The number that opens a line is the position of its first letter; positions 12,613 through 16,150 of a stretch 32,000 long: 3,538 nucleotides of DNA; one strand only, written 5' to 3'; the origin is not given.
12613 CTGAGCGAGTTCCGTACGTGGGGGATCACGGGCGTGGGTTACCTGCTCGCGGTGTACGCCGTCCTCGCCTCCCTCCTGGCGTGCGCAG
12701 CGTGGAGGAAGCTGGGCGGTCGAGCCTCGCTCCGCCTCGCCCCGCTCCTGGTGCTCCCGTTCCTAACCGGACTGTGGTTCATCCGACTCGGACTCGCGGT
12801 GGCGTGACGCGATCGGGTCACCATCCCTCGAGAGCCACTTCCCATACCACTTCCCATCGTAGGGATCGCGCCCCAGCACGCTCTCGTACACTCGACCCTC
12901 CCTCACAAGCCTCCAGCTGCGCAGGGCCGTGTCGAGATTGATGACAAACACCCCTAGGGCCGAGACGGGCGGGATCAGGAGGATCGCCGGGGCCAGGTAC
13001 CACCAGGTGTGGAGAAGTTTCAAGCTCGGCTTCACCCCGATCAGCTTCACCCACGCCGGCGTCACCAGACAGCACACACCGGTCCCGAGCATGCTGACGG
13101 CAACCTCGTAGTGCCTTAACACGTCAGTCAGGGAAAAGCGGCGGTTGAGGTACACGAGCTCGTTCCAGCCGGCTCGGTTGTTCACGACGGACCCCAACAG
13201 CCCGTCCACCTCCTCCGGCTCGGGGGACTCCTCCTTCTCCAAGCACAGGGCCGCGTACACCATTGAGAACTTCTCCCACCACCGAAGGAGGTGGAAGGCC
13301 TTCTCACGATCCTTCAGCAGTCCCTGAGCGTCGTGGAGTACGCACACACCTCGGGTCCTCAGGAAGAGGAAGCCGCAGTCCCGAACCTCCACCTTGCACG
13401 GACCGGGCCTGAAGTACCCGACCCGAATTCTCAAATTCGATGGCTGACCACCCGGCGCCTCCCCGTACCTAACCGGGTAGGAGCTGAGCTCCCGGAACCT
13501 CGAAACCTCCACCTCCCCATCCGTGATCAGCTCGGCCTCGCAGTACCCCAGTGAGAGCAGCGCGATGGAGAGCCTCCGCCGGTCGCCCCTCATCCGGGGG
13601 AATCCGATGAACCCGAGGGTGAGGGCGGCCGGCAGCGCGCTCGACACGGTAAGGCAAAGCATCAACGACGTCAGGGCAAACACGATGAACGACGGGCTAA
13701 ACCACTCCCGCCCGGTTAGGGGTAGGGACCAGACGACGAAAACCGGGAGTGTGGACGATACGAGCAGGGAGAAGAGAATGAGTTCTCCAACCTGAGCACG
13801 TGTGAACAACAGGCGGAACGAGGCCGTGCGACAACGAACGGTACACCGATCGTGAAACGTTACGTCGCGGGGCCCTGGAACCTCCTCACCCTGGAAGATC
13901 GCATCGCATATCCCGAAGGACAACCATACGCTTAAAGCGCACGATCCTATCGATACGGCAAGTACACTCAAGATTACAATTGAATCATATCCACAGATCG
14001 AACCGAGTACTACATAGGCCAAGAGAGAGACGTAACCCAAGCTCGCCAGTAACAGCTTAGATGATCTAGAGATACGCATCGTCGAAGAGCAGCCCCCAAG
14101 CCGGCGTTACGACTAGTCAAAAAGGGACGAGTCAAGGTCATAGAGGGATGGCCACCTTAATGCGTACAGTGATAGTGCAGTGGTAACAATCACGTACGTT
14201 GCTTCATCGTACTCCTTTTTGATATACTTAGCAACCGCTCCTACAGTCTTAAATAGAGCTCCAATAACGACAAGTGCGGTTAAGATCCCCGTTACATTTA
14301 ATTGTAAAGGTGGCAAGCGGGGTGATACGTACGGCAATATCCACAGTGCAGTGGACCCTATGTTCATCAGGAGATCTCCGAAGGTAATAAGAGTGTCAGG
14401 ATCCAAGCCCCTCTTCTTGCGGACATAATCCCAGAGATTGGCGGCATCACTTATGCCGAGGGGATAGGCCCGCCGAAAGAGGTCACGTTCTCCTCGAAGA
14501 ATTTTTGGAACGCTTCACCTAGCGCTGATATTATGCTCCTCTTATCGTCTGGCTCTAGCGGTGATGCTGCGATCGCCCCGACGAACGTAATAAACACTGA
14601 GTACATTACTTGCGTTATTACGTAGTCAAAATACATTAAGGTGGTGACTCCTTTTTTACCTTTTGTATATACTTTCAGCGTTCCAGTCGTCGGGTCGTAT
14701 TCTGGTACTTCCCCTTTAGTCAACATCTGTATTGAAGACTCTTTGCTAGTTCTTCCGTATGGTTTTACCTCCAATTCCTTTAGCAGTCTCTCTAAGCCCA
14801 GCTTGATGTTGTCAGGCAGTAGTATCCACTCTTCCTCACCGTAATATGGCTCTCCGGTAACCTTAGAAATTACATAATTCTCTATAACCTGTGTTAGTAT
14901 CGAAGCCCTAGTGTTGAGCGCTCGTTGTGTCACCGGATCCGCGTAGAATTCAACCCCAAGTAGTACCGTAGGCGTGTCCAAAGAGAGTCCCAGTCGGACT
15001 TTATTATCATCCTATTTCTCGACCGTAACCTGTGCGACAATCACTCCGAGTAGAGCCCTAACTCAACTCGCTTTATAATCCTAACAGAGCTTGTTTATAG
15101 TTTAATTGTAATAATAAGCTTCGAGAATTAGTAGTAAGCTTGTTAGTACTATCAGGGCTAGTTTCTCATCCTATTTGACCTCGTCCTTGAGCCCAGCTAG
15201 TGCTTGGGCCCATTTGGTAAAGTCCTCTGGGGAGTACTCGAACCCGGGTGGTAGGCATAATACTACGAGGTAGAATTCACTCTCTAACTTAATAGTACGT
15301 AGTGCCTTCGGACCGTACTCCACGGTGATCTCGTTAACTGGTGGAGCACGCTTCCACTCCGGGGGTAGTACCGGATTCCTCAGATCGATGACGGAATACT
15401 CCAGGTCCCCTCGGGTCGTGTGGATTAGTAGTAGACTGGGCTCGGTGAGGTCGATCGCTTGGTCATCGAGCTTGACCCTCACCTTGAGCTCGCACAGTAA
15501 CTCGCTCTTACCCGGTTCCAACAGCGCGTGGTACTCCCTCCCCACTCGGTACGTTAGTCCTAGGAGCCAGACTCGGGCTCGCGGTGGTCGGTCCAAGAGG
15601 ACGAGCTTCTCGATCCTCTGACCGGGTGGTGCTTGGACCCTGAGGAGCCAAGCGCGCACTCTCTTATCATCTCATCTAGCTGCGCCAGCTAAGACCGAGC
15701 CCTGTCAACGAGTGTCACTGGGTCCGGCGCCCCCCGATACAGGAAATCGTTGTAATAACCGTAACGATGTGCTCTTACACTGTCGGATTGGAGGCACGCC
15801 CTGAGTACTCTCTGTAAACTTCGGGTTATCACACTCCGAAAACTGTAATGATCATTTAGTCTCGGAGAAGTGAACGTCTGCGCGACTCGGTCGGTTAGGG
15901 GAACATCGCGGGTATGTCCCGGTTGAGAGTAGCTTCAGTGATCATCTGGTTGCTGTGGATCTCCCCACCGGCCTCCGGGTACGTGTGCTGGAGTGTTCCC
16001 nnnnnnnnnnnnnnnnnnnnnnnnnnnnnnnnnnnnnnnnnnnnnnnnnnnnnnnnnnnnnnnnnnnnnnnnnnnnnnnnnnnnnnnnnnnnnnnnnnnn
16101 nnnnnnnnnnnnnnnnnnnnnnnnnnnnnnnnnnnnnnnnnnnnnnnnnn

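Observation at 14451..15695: Inverted partial copy of the giant surface-protein 3' end: a candidate silent cassette or inversion substrate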

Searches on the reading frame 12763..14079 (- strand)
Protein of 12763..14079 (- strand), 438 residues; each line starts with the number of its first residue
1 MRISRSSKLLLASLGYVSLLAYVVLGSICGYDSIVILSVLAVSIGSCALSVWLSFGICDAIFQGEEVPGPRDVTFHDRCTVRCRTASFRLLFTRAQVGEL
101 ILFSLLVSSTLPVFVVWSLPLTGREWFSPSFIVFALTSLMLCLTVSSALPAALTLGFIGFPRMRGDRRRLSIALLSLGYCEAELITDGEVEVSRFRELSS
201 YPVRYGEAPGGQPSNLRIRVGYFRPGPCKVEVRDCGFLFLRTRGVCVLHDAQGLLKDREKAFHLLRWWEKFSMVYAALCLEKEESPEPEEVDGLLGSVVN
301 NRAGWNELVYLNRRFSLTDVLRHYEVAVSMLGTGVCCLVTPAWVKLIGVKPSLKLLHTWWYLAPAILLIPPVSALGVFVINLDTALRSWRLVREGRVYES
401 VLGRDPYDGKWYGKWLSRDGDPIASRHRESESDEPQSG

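Call 7: search_protein_families(library=pfam, proteins=[window:12763-14079:-], max_evalue=0.01)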
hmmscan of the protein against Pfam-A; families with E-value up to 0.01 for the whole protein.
window:12763-14079:- (438 aa): 0 families

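Call 10: find_encoding_contigs(protein=window:12763-14079:-, flank=10000, max_places=6)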
Protein window:12763-14079:- (438 aa): 5 contigs read that carry it; 5 places shown.
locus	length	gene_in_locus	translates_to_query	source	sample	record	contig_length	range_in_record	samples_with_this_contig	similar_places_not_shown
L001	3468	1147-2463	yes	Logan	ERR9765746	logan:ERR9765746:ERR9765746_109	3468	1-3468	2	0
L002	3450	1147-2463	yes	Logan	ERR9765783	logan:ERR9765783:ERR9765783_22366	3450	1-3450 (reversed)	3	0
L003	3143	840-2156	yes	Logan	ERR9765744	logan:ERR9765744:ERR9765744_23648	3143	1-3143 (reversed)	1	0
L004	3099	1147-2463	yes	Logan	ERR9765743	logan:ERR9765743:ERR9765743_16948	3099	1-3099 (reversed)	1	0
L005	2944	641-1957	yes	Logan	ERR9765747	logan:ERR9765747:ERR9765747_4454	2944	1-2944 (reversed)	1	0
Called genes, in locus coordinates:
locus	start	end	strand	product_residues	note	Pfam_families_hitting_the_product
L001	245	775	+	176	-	-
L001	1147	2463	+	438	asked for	-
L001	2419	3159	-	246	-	-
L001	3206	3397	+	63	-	-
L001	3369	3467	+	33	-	?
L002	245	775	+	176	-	-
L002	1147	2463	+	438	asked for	-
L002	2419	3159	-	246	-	-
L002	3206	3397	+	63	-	-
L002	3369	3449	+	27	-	?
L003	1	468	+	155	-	?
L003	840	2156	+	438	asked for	-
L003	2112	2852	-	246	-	-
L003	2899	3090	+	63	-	-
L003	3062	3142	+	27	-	?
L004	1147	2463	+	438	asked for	-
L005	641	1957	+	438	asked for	-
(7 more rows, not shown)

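Call 69: search_protein_families(library=ncbifam, proteins=[window:12763-14076:-], max_evalue=0.01)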
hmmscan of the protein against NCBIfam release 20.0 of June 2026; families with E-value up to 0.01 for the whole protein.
window:12763-14076:- (437 aa): 0 families

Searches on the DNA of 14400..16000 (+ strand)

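Call 8: search_dna_similar(query=window:14400-16000:+, collection=plasmids, mode=distant)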
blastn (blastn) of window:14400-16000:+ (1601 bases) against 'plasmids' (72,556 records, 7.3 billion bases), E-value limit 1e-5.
No match.

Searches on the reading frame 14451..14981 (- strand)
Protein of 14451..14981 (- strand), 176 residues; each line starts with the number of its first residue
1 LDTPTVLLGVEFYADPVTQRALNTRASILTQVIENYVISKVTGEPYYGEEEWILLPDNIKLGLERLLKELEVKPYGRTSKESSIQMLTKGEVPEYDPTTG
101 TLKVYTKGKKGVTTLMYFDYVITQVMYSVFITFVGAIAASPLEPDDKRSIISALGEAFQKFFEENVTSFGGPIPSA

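Call 44: list_cluster_members(proteins=[P0005, P0004, window:14451-14981:-, window:15914-20821:+])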
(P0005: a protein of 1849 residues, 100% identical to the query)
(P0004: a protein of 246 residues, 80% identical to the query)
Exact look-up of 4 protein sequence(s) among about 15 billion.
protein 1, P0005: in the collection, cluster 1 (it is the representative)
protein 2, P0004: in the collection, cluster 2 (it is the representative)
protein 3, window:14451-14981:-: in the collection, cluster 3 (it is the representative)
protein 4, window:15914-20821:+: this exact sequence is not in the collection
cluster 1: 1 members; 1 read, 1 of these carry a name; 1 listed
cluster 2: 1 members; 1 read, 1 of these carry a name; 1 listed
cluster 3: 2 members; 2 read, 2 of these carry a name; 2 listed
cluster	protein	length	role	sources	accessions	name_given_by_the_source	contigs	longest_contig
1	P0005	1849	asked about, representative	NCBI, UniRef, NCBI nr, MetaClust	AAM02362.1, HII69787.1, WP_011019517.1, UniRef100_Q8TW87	hypothetical protein [Methanopyrus kandleri] | Uncharacterized secreted protein specific for M.kandleri with repeats, MK-5 family n=2 ... | status=active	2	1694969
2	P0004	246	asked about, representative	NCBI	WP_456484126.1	hypothetical protein [Methanopyrus kandleri]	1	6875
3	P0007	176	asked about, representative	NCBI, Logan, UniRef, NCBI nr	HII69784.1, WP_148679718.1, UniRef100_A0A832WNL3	hypothetical protein [Methanopyrus kandleri] | Uncharacterized protein n=1 Tax=Methanopyrus kandleri TaxID=2320 RepID=A0A832WNL3_9EURY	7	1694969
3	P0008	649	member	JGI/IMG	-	hypothetical protein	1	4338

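Call 54: search_protein_families(library=pfam, proteins=[P0008, L014:3-536:+, L014:545-1105:-], max_evalue=0.01)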
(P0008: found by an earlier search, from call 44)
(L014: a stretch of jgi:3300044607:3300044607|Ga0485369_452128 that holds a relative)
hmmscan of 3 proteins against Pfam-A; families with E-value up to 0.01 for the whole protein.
P0008 (649 aa): 0 families

L014:3-536:+ (177 aa): 0 families

L014:545-1105:- (186 aa): 2 families
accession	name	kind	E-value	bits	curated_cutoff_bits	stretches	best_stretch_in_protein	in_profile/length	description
PF13470.12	PIN_3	-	5.8e-10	40.4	27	1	2-149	3-113/115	PIN domain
PF01850.27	PIN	-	2e-07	32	23.6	1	101-158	61-119/120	PIN domain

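Call 69: search_protein_families(library=ncbifam, proteins=[P0008], max_evalue=0.01)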
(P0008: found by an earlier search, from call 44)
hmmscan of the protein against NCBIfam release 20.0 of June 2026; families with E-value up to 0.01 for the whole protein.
P0008 (649 aa): 0 families

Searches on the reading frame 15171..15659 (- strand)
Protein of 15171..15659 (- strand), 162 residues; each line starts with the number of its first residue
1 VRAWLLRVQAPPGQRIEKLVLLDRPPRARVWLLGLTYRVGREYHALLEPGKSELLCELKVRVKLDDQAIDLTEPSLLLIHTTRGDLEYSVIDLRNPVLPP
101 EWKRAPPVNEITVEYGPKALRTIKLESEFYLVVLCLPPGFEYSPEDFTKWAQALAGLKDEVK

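Call 26: find_encoding_contigs(protein=window:15171-15659:-, flank=10000, max_places=10)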
Protein window:15171-15659:- (162 aa): no gene with exactly this product is on record in the collection.
